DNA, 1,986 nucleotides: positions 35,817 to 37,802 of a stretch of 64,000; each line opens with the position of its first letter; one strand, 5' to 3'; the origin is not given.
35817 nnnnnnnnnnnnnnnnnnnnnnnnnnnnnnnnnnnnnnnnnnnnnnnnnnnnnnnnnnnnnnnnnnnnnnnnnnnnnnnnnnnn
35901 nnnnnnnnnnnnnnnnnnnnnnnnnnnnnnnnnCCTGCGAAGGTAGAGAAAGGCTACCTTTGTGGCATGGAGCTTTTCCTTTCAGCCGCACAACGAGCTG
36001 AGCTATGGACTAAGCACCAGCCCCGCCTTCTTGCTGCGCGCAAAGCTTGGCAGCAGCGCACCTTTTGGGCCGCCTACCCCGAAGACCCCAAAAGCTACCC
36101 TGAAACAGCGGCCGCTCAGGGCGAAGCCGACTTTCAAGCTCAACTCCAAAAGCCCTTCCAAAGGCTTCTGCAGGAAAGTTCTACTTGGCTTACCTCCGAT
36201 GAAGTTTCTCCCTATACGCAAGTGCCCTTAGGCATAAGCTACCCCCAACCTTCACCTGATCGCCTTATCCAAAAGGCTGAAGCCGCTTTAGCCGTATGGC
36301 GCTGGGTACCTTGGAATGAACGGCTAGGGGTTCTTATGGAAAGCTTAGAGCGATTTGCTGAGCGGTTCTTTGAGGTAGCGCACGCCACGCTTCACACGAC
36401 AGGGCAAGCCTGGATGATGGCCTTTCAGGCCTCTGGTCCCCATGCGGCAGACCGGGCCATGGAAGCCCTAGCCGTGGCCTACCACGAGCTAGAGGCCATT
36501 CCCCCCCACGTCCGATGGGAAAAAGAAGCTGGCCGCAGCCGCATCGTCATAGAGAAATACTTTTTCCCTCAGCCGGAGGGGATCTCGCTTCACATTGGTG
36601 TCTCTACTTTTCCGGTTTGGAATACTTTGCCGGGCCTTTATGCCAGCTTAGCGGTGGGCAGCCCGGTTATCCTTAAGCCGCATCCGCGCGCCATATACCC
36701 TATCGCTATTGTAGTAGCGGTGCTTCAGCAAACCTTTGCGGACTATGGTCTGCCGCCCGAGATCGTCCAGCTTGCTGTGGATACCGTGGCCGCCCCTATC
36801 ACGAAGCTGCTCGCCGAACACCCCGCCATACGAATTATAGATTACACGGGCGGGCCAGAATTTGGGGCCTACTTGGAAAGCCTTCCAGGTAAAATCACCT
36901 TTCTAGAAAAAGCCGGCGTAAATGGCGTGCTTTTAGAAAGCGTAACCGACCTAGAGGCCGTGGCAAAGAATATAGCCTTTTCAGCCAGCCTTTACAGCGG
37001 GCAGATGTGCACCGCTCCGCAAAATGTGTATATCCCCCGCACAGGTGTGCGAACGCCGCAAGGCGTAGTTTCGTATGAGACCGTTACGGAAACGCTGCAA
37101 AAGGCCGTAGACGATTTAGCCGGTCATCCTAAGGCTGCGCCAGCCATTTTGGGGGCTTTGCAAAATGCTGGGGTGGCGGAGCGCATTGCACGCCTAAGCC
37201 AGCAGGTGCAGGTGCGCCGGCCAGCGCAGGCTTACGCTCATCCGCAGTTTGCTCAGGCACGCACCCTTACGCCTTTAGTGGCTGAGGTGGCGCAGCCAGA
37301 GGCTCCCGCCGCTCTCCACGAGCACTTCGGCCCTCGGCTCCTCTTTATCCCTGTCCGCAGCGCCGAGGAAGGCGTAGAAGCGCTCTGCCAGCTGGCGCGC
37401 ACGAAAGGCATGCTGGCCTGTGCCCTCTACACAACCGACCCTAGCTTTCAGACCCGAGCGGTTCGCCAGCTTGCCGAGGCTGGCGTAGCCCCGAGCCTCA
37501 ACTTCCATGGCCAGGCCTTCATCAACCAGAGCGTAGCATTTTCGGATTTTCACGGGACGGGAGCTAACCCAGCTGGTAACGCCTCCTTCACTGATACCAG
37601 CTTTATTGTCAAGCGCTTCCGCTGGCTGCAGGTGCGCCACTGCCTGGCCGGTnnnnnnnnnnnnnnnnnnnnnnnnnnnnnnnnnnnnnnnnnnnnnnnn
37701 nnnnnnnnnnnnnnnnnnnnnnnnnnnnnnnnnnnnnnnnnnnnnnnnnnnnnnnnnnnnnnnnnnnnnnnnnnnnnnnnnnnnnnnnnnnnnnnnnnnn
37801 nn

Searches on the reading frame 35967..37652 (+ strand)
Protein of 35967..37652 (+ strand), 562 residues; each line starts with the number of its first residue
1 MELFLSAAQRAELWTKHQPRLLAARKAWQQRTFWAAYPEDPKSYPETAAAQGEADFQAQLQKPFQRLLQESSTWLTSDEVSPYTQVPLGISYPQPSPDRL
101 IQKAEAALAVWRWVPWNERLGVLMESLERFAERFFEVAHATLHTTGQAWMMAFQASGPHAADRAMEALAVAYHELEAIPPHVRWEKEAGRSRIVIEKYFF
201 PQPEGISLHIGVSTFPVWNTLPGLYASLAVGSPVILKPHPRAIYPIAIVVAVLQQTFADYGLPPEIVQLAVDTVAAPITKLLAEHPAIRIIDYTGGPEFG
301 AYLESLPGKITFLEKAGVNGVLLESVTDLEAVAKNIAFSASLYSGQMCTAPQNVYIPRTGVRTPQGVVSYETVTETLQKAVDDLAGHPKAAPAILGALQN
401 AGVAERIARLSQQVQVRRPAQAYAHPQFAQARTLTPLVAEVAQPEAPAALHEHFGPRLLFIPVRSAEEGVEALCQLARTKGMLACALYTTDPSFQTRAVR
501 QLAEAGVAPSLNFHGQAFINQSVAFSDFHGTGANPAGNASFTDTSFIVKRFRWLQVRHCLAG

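Call 33: search_protein_families(library=pfam, proteins=[window:35967-37652:+], max_evalue=0.00001)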
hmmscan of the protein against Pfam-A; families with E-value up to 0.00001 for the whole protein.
window:35967-37652:+ (562 aa): 1 family
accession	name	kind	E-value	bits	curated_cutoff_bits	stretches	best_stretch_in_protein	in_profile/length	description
PF00171.27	Aldedh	-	1.9e-35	122.8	23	1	98-507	32-419/461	Aldehyde dehydrogenase family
